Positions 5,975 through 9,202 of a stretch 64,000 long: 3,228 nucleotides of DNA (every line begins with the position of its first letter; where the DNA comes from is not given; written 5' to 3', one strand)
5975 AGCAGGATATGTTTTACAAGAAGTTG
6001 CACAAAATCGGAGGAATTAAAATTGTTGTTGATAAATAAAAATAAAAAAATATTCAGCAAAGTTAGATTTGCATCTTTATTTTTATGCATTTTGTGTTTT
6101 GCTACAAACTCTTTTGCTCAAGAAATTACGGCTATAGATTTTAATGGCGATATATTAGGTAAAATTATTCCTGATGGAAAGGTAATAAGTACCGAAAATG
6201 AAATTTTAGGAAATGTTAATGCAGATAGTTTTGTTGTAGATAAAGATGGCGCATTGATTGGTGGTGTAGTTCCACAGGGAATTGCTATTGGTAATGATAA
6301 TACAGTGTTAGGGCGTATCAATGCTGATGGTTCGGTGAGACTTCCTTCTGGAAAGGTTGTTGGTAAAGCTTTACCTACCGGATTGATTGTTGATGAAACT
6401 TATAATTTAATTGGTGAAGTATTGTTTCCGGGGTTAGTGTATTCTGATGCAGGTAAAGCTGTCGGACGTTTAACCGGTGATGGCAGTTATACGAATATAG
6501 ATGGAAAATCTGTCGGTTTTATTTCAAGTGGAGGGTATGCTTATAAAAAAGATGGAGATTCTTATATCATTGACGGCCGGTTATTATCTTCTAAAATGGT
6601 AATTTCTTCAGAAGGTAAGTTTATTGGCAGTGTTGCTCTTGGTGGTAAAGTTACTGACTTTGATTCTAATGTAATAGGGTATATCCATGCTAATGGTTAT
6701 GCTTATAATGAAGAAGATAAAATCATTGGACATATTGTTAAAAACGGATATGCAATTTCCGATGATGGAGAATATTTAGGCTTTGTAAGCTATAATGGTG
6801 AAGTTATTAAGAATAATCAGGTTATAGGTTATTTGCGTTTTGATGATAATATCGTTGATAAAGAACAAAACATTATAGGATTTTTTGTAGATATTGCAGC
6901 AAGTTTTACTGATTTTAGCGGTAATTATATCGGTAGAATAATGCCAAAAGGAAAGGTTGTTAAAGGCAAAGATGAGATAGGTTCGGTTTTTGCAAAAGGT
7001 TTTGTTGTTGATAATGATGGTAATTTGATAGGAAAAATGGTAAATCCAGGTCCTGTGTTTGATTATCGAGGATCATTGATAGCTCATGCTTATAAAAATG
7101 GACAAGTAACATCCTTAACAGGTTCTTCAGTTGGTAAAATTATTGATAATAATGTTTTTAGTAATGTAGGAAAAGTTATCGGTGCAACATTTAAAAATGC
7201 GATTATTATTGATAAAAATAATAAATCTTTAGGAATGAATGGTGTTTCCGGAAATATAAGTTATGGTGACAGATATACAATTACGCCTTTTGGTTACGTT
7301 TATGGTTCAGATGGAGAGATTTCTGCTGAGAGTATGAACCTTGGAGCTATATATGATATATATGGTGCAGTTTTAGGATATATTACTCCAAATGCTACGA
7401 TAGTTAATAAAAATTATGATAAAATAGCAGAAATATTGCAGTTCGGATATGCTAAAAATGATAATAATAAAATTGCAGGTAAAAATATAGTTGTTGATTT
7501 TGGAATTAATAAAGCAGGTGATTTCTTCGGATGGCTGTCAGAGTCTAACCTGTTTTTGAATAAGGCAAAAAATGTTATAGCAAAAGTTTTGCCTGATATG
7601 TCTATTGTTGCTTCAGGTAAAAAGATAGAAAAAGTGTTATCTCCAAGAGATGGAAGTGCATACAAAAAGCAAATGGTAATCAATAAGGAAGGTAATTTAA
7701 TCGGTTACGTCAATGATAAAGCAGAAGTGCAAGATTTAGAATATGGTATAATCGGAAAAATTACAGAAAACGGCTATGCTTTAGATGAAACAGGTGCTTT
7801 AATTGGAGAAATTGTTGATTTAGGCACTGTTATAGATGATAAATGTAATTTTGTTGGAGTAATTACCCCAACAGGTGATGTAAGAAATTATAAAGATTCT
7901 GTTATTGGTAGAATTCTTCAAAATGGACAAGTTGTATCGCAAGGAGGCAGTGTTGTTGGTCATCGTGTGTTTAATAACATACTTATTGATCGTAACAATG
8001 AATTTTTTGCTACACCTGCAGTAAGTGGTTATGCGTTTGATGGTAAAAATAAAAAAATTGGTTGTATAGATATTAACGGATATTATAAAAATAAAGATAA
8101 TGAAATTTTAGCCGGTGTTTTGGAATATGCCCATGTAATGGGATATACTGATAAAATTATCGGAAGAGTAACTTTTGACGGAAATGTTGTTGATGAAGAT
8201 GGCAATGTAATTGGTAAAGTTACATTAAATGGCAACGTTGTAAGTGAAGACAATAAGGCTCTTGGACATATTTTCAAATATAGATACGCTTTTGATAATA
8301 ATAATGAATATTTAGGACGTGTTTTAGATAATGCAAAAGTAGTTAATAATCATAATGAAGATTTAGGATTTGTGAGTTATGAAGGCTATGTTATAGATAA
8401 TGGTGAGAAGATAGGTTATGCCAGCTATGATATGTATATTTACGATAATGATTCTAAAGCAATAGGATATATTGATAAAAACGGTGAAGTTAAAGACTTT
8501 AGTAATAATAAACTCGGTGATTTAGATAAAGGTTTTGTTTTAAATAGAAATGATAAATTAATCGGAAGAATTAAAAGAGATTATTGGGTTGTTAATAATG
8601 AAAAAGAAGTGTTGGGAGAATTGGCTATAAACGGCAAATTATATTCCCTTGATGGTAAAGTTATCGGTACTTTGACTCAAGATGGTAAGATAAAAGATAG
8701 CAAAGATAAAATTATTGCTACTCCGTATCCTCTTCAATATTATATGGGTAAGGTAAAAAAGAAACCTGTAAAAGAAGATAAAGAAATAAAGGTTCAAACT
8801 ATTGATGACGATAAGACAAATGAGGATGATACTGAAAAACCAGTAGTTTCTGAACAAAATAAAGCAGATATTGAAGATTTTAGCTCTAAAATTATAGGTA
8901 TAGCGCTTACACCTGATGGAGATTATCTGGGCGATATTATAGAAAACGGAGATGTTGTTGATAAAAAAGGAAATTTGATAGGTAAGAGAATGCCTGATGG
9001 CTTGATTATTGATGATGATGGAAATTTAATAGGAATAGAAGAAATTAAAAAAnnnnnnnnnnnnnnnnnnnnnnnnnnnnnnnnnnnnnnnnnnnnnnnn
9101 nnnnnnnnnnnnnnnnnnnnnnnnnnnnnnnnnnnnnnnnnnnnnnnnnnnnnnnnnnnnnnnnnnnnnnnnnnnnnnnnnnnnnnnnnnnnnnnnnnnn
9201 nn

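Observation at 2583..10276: T4SS core operon carries about 1,900 codons of one unrecognised DG/NG tandem repeat: an extra 1145-aa gene between virB9 and virB10, plus a ~1000-aa N-terminal extension of VirB10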

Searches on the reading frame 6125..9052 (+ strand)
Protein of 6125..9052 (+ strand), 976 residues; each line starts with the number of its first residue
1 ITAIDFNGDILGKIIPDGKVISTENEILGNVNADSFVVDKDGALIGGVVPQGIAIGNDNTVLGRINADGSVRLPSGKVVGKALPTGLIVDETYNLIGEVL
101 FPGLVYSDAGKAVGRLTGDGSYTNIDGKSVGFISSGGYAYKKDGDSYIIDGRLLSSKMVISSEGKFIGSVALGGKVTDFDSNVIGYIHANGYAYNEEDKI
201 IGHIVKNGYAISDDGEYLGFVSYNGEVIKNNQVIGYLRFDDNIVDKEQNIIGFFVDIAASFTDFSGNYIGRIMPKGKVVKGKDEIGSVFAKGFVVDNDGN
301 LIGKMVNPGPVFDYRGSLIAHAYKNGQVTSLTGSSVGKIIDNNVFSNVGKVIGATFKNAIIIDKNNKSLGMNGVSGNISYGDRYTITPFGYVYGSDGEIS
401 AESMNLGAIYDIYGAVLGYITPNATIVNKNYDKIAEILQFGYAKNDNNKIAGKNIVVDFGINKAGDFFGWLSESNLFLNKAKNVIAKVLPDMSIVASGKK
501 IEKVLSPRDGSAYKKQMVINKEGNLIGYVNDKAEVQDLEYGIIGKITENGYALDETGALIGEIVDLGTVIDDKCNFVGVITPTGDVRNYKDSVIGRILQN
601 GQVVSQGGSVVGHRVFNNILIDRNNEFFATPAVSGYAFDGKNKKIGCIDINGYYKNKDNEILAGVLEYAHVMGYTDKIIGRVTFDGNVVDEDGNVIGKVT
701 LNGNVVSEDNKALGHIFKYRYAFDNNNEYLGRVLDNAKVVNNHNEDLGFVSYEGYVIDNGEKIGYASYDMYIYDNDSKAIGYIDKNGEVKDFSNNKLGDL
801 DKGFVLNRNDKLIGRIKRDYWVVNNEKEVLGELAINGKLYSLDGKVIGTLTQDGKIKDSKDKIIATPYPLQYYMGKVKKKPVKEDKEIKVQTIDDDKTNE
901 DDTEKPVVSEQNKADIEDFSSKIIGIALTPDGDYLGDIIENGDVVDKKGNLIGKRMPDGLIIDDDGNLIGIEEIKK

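Call 58: predict_structure(alignment_id=A2)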
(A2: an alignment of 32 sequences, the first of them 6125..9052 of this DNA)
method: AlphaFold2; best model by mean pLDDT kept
length: 976 residues; sequences in the alignment: 32
mean_pLDDT: 88.8   pTM: 0.84
mean pLDDT of the five models: 88.8, 87.6, 87.2, 86.8, 86.6
residues with pLDDT >= 90: 677; 70-90: 247; 50-70: 7; < 50: 45
segments of 3 or more residues with pLDDT < 50: 877-905, 908-921
pLDDT, mean of each block of 10 residues (from residue 1): 93 92 91 91 92 91 90 88 95 95 92 92 94 95 92 90 88 88 92 90 93 90 92 90 88 94 94 94 92 90 95 96 96 92 93 92 90 88 91 93 92 92 89 92 91 92 88 87 91 89 88 93 94 89 93 93 95 94 95 96 94 95 92 92 91 90 94 95 94 94 91 95 94 95 94 95 96 94 91 92 88 92 90 91 91 89 91 62 31 29 42 29 78 86 81 89 88 70
secondary structure, 60 per line:
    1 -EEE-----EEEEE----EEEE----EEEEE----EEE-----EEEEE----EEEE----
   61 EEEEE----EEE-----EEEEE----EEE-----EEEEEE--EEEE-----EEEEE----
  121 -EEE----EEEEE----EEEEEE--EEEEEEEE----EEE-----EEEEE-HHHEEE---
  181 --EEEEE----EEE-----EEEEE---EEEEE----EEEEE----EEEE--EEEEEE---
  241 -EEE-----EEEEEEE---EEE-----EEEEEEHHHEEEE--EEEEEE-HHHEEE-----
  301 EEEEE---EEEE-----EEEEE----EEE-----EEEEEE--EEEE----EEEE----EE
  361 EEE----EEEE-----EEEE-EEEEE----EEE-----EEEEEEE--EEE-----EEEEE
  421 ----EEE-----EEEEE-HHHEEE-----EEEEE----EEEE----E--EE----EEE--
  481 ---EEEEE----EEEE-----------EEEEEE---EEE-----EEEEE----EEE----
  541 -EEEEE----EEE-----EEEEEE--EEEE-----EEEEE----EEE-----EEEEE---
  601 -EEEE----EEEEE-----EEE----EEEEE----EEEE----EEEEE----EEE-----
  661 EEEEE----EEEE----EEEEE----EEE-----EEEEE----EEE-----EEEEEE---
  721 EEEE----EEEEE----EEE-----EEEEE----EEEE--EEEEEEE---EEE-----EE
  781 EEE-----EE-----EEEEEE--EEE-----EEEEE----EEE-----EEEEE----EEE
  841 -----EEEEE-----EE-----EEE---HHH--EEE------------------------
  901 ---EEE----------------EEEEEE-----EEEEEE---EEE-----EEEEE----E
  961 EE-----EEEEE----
elements in order (helices of 4 or more, strands of 3 or more residues): E2-4 E10-14 E19-22 E27-31 E36-38 E44-48 E53-56 E61-65 E70-72 E78-82 E87-89 E95-100 E103-106 E112-116 E122-124 E129-133 E138-143 E146-153 E158-160 E166-170 E175-177 E183-187 E192-194 E200-204 E208-212 E217-221 E226-229 E232-237 E242-244 E250-256 E260-262 E268-273 E277-280 E283-288 E293-295 E301-305 E309-312 E318-322 E327-329 E335-340 E343-346 E351-354 E359-363 E368-371 E377-380 E382-386 E391-393 E399-405 E408-410 E416-420 E425-427 E433-437 E442-444 E450-454 E459-462 E476-478 E484-488 E493-496 E508-513 E517-519 E525-529 E534-536 E542-546 E551-553 E559-564 E567-570 E576-580 E585-587 E593-597 E602-605 E610-614 E620-622 E627-631 E636-639 E644-648 E653-655 E661-665 E670-673 E678-682 E687-689 E695-699 E704-706 E712-717 E721-724 E729-733 E738-740 E746-750 E755-758 E761-767 E771-773 E779-783 E796-801 E804-806 E812-816 E821-823 E829-833 E838-840 E846-850 E863-865 E874-876 E904-906 E923-928 E934-939 E943-945 E951-955 E960-962 E968-972

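Call 60: fold_search(model_id=the predicted structure, library=pdb)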
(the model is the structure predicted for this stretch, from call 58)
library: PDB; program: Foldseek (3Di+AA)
matches with E <= 10: 815; with E <= 0.001: 78
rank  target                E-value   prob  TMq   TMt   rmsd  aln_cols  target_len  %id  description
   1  7pq5                  1.3e-23  0.92  0.09  0.08  29.9      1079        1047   11  Photorhabdus laumondii T6SS-associated Rhs protein carrying the Tre23 toxin domain (released 2021-12-01)
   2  8qja_A                1.2e-22  0.89  0.09  0.09  29.2       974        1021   12  T6SS-linked Rhs repeat protein - Advenella mimigardefordensis VgrG-Rhs core (released 2024-09-25)
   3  6l7i_G                1.5e-13  0.35  0.09  0.12  29.8       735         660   11  Signal substraction of TcdB1-TccC2 and part of TcdA1 (released 2021-03-31)
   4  4igl_B                6.5e-13  0.13  0.06  0.08  29.0       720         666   12  Structure of the RHS-repeat containing BC component of the secreted ABC toxin complex from Yersinia entomophaga (released 2013-08-07)
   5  8snb_4B               2.4e-12  0.14  0.08  0.10  25.1       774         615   10  atomic model of sea urchin sperm doublet microtubule (48-nm periodicity) (released 2023-06-28)
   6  9cwm_A                3.0e-11  0.10  0.08  0.04  29.6      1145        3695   11  Cryo-EM structure of human Low-density lipoprotein receptor-related protein 2 (released 2025-08-06)
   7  8f5p_C                3.9e-11  0.20  0.10  0.09  24.0       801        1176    9  Structure of Leishmania tarentolae IFT-A (state 2) (released 2022-12-21)
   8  9qpq_D                7.1e-11  0.13  0.08  0.10  26.0       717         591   10  The structure of the COPI leaf bound to GOLPH3 (released 2025-10-22)
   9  8bd7_S                8.0e-11  0.12  0.07  0.07  25.8       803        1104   10  IFTB1 subcomplex of anterograde Intraflagellar transport trains (Chlamydomonas reinhardtii) (released 2023-01-11)
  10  5kis_B                9.0e-11  0.07  0.06  0.07  29.9       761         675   11  YenB/RHS2 complex (released 2017-08-09)
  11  9qaw_A                3.0e-10  0.07  0.07  0.04  33.8      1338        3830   10  CryoEM structure of the human LRP2 receptor ectodomain in complex with LRPAP1 (released 2026-03-11)
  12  7ax0                  3.4e-10  0.20  0.07  0.14  21.2       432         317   12  Crystal structure of the computationally designed Scone-E protein co-crystallized with STA form a (released 2021-06-30)
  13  8to0_BG               3.8e-10  0.11  0.08  0.10  25.7       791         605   11  48-nm repeating structure of doublets from mouse sperm flagella (released 2023-11-01)
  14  6i10                  4.3e-10  0.13  0.08  0.12  21.7       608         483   11  CRYSTAL STRUCTURE OF FASCIN IN COMPLEX WITH COMPOUND 2 (released 2019-02-27)
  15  7ung_e                4.3e-10  0.08  0.07  0.09  25.4       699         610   10  48-nm repeat of the human respiratory doublet microtubule (released 2022-10-05)
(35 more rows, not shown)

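Call 91: fold_search(model_id=the predicted structure, library=viral)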
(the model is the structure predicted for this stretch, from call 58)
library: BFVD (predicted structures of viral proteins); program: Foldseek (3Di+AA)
matches with E <= 10: 709; with E <= 0.001: 64
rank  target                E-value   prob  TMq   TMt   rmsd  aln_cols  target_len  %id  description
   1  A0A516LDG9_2          1.4e-14  0.11  0.05  0.05  73.5      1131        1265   12  (no name in the UniProt tables at hand)
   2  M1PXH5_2              9.4e-14  0.11  0.05  0.05  86.2       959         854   11  Outer membrane autotransporter [Prochlorococcus phage P-SSP6]
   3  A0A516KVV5            2.4e-11  0.06  0.05  0.05  85.9       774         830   10  (no name in the UniProt tables at hand)
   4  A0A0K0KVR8            1.0e-10  0.08  0.06  0.07  55.4       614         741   12  Uncharacterized protein [Prochlorococcus phage P-TIM68]
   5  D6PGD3                1.4e-09  0.04  0.05  0.05  51.1       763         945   11  (no name in the UniProt tables at hand)
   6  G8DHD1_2              3.7e-09  0.06  0.06  0.06  44.2       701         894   11  (no name in the UniProt tables at hand)
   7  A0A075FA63            5.3e-09  0.04  0.03  0.05  68.4       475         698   15  Fiber [Duck adenovirus 2]
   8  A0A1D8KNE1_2          5.3e-09  0.04  0.04  0.04  63.0       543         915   12  Tail fiber protein [Synechococcus phage S-CAM9]
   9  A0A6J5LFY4            1.4e-08  0.03  0.06  0.05  54.2       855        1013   11  Intramolecular chaperone auto-processing domain containing protein [uncultured Caudovirales phage]
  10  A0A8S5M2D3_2          2.0e-08  0.06  0.04  0.05  33.3       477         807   12  Minor structural protein [Siphoviridae sp. ctxjx4]
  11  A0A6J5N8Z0            2.9e-08  0.02  0.05  0.04  60.9       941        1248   11  Intramolecular chaperone auto-processing domain containing protein [uncultured Caudovirales phage]
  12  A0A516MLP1            3.7e-08  0.02  0.05  0.06  42.8       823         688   12  (no name in the UniProt tables at hand)
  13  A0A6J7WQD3            4.6e-08  0.06  0.06  0.06  36.9       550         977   12  Intramolecular chaperone auto-processing domain containing protein [uncultured Caudovirales phage]
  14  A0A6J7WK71            6.7e-08  0.02  0.05  0.05  63.6       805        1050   12  Uncharacterized protein [uncultured Caudovirales phage]
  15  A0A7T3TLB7            7.5e-08  0.06  0.08  0.09  26.5       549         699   12  (no name in the UniProt tables at hand)
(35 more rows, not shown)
